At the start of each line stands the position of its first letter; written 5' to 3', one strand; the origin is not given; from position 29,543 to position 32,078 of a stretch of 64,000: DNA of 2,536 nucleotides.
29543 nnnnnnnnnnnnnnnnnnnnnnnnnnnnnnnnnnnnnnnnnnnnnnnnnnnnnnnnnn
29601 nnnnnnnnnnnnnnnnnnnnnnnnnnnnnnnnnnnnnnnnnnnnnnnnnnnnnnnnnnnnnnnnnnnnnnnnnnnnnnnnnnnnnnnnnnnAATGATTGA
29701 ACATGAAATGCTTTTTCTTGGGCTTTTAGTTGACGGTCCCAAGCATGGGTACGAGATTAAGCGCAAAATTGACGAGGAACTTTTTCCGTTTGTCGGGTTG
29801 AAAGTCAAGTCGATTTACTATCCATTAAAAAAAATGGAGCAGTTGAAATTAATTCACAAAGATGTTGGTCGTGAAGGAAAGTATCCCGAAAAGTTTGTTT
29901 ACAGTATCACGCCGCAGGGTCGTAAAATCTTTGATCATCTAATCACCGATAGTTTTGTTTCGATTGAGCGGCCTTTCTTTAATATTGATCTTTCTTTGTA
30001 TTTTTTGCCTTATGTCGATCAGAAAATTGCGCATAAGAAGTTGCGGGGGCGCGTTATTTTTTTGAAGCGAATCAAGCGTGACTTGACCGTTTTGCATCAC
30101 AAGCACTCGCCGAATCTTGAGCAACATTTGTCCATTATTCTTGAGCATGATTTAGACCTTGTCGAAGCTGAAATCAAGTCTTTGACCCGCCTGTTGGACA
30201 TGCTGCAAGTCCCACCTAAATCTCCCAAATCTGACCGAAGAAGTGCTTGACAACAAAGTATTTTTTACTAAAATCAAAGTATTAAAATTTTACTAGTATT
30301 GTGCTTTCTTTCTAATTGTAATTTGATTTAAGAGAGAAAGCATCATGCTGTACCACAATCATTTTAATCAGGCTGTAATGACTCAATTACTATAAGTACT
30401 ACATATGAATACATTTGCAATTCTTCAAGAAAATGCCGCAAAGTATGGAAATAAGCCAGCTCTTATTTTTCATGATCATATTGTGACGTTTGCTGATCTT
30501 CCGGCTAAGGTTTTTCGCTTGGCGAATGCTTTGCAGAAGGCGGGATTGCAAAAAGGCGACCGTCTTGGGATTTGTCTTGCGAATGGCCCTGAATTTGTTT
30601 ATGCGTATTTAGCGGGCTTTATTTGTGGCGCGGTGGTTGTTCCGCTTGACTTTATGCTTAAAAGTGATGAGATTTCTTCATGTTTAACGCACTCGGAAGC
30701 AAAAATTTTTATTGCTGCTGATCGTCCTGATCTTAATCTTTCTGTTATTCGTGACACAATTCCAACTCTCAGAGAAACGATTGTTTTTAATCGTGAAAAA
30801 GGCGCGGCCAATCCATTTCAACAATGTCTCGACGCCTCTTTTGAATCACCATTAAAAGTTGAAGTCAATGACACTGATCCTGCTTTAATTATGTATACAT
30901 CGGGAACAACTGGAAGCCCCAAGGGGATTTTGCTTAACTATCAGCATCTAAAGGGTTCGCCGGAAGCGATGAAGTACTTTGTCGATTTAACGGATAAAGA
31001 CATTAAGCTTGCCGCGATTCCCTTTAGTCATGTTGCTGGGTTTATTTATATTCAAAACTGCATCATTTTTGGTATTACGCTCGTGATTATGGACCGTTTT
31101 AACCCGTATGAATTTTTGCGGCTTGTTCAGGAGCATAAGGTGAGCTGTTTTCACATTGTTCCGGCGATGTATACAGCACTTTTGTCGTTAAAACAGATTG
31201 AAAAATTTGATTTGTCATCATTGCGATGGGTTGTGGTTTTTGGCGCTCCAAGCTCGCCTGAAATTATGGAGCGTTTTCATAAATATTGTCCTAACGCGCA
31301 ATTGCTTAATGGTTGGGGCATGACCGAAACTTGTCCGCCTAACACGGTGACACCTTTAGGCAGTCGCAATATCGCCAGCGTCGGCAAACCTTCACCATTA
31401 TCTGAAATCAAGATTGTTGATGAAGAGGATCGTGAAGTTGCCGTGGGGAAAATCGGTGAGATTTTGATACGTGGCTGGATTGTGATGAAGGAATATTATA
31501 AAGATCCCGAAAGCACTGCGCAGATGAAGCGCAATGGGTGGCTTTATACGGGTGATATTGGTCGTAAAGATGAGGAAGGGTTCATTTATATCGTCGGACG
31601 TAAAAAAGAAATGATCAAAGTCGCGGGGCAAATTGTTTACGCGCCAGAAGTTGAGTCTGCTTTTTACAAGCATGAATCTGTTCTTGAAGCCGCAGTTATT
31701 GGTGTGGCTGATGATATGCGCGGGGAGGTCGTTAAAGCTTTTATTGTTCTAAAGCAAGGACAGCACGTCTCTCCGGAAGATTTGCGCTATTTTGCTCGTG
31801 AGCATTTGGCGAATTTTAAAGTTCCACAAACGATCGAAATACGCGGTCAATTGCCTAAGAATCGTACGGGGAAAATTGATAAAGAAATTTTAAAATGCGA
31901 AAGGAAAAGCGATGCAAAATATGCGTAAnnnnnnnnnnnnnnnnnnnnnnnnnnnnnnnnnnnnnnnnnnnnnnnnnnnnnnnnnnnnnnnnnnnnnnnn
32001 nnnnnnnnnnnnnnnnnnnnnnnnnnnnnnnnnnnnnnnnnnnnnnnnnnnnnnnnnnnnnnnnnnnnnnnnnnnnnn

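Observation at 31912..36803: DHAP-shunt-like salvage set (phosphorylase, MtnA-like isomerase, class II aldolase, aldehyde dehydrogenase) placed directly before a radical SAM gene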

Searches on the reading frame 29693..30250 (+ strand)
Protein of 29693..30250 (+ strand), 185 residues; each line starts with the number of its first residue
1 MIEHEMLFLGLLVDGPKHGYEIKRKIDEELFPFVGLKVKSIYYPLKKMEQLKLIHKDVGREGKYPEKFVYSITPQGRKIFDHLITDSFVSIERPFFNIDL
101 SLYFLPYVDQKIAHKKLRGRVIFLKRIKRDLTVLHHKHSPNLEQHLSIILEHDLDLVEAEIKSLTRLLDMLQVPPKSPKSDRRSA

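Call 7: search_protein_families(library=pfam, proteins=[window:29693-30250:+], max_evalue=0.001)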
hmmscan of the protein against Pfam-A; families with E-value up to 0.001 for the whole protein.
window:29693-30250:+ (185 aa): 2 families
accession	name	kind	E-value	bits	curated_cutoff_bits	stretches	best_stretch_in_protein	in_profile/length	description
PF03551.20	PadR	-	5e-11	42.9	27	1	9-79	2-72/75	Transcriptional regulator PadR-like family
PF01638.23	HxlR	-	0.00059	20.1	20.8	0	6-83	8-76/91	HxlR-like helix-turn-helix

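Call 68: search_protein_families(library=ncbifam, proteins=[window:29693-30250:+], max_evalue=0.00001)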
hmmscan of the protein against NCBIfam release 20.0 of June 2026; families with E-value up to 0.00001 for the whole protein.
window:29693-30250:+ (185 aa): 1 family
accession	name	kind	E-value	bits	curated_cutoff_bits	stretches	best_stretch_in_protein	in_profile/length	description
TIGR03433.1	padR_acidobact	paralog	1.1e-08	35.1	101.8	1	5-80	6-81/101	PadR family transcriptional regulator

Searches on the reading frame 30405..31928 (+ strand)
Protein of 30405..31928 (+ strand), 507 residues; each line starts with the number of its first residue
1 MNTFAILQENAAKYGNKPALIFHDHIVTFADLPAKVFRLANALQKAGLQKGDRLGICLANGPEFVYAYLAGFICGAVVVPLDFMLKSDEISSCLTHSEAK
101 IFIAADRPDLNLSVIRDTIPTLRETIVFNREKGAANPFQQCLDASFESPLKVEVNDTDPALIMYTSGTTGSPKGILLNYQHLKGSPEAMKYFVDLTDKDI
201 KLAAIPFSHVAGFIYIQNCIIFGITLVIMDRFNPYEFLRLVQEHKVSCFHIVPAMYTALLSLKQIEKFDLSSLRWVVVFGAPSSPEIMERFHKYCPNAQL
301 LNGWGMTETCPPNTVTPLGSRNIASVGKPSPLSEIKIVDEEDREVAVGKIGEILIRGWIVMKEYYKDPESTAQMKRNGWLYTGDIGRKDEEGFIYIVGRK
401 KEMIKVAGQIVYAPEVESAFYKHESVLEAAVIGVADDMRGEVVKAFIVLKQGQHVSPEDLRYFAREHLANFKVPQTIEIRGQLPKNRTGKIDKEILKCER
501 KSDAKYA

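Call 5: search_protein_families(library=pfam, proteins=[window:30405-31928:+], max_evalue=0.01)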
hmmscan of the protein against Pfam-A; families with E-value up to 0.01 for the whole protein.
window:30405-31928:+ (507 aa): 2 families
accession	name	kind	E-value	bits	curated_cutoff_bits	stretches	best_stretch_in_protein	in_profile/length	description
PF00501.34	AMP-binding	-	4.5e-87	292.8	29.9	1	7-365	1-384/384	AMP-binding enzyme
PF13193.12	AMP-binding_C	-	2.6e-21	76.8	24.5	1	415-490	1-76/76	AMP-binding enzyme C-terminal domain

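Call 6: search_protein_families(library=ncbifam, proteins=[window:30405-31928:+], max_evalue=0.01)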
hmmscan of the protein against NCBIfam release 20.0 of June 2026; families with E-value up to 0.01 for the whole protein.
window:30405-31928:+ (507 aa): 108 families (the best 25 are shown)
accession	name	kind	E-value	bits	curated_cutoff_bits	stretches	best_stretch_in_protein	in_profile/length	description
NF004837.0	PRK06187.1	subfamily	1.1e-136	456.2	476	1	5-502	12-524/531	long-chain-fatty-acid--CoA ligase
NF006182.0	PRK08316.1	subfamily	9.5e-108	360.9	663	1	6-498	16-515/523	fatty acyl-CoA synthetase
NF006181.0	PRK08314.1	subfamily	7.1e-98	328.3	705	2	131-499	179-553/563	long-chain-fatty-acid--CoA ligase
NF005801.1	PRK07656.1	equivalog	5.5e-96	322.2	657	1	5-496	5-499/500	FadD3 family acyl-CoA ligase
NF005307.0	PRK06839.1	equivalog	3.4e-95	319.6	748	1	15-500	16-493/496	o-succinylbenzoate--CoA ligase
NF009233.0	PRK12583.1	subfamily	1.3e-94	317.6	832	2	153-496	197-546/558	fatty acid CoA ligase family protein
NF052269.1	Staph_lig_FadD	equivalog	2.9e-92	309.6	650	1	8-497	7-490/499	long-chain-fatty-acid--CoA ligase FadD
NF005857.1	PRK07786.1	exception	9.1e-92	308.2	733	1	7-497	15-509/513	fatty-acid--CoA ligase FadD5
NF005220.0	PRK06710.1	equivalog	1.7e-90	303.8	1116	2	156-501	205-554/563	long-chain-fatty-acid--CoA ligase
NF005947.1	PRK08008.1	equivalog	3.8e-87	293.1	651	1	6-497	12-518/518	crotonobetaine/carnitine-CoA ligase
NF004114.0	PRK05605.1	equivalog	3.9e-87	292.9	766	2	151-494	215-563/575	long-chain-fatty-acid--CoA ligase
NF004797.0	PRK06145.1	equivalog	7.5e-87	291.8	850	1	11-501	12-496/499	acyl-CoA synthetase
NF002966.0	PRK03640.1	equivalog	5.7e-86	289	556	1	7-499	8-479/483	o-succinylbenzoate--CoA ligase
NF005702.0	PRK07514.1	subfamily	1.5e-85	287.4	558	1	2-499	4-499/506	malonyl-CoA synthase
NF004822.0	PRK06178.1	equivalog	2.6e-85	287.2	782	2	143-498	199-565/571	acyl-CoA synthetase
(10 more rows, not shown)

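Call 57: search_solved_structures(query=window:30405-31928:+, max_evalue=1e-30)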
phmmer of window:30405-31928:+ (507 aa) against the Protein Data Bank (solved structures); distinct sequences matched with E-value up to 1e-30: 122 (the best 60 are shown).
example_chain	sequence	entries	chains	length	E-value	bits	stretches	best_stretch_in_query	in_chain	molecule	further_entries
8r2q_A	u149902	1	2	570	5.9e-74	252.8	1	7-497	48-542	Probable fatty-acid-CoA ligase FadD5 (Fatty-acid-CoA synthetase) (Fatty-acid-CoA synthase)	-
3ivr_A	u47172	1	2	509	3.8e-67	230.4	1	6-499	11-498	Putative long-chain-fatty-acid CoA ligase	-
8wev_A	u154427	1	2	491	1.1e-66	228.8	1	26-493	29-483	Feruloyl-CoA Synthetase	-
8weu_A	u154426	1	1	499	1.1e-66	228.8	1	26-493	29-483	Fatty-acyl-CoA synthase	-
3r44_A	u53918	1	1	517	1.4e-64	221.9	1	26-498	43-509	fatty acyl CoA synthetase FADD13 (FATTY-ACYL-CoA SYNTHETASE)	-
6k4c_A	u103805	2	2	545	3.2e-63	217.4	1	24-497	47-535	Ancestral luciferase AncLamp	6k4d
3g7s_A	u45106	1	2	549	1.5e-62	215.2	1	27-498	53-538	Long-chain-fatty-acid--CoA ligase (FadD-1)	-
5bsw_A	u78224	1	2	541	1.5e-62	215.2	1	8-498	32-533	4-coumarate--CoA ligase 2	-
5buq_A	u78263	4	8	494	2e-62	214.8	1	15-503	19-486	2-succinylbenzoate--CoA ligase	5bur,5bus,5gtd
9g79_B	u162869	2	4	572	2.1e-62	214.7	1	23-498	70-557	Acetyl-coenzyme A synthetase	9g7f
5bsm_A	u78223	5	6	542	2.5e-62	214.5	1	8-498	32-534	4-coumarate--CoA ligase 2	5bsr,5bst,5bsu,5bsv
5u95_A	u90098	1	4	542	2.5e-62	214.5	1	8-498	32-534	4-coumarate--CoA ligase 2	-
5x8f_A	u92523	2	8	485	8.4e-62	212.7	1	15-502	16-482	2-succinylbenzoate--CoA ligase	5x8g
8r2r_A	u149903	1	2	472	4e-60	207.2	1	7-424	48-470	Probable fatty-acid-CoA ligase FadD5 (Fatty-acid-CoA synthetase) (Fatty-acid-CoA synthase)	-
2d1q_A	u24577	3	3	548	5.9e-60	206.7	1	28-497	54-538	Luciferin 4-monooxygenase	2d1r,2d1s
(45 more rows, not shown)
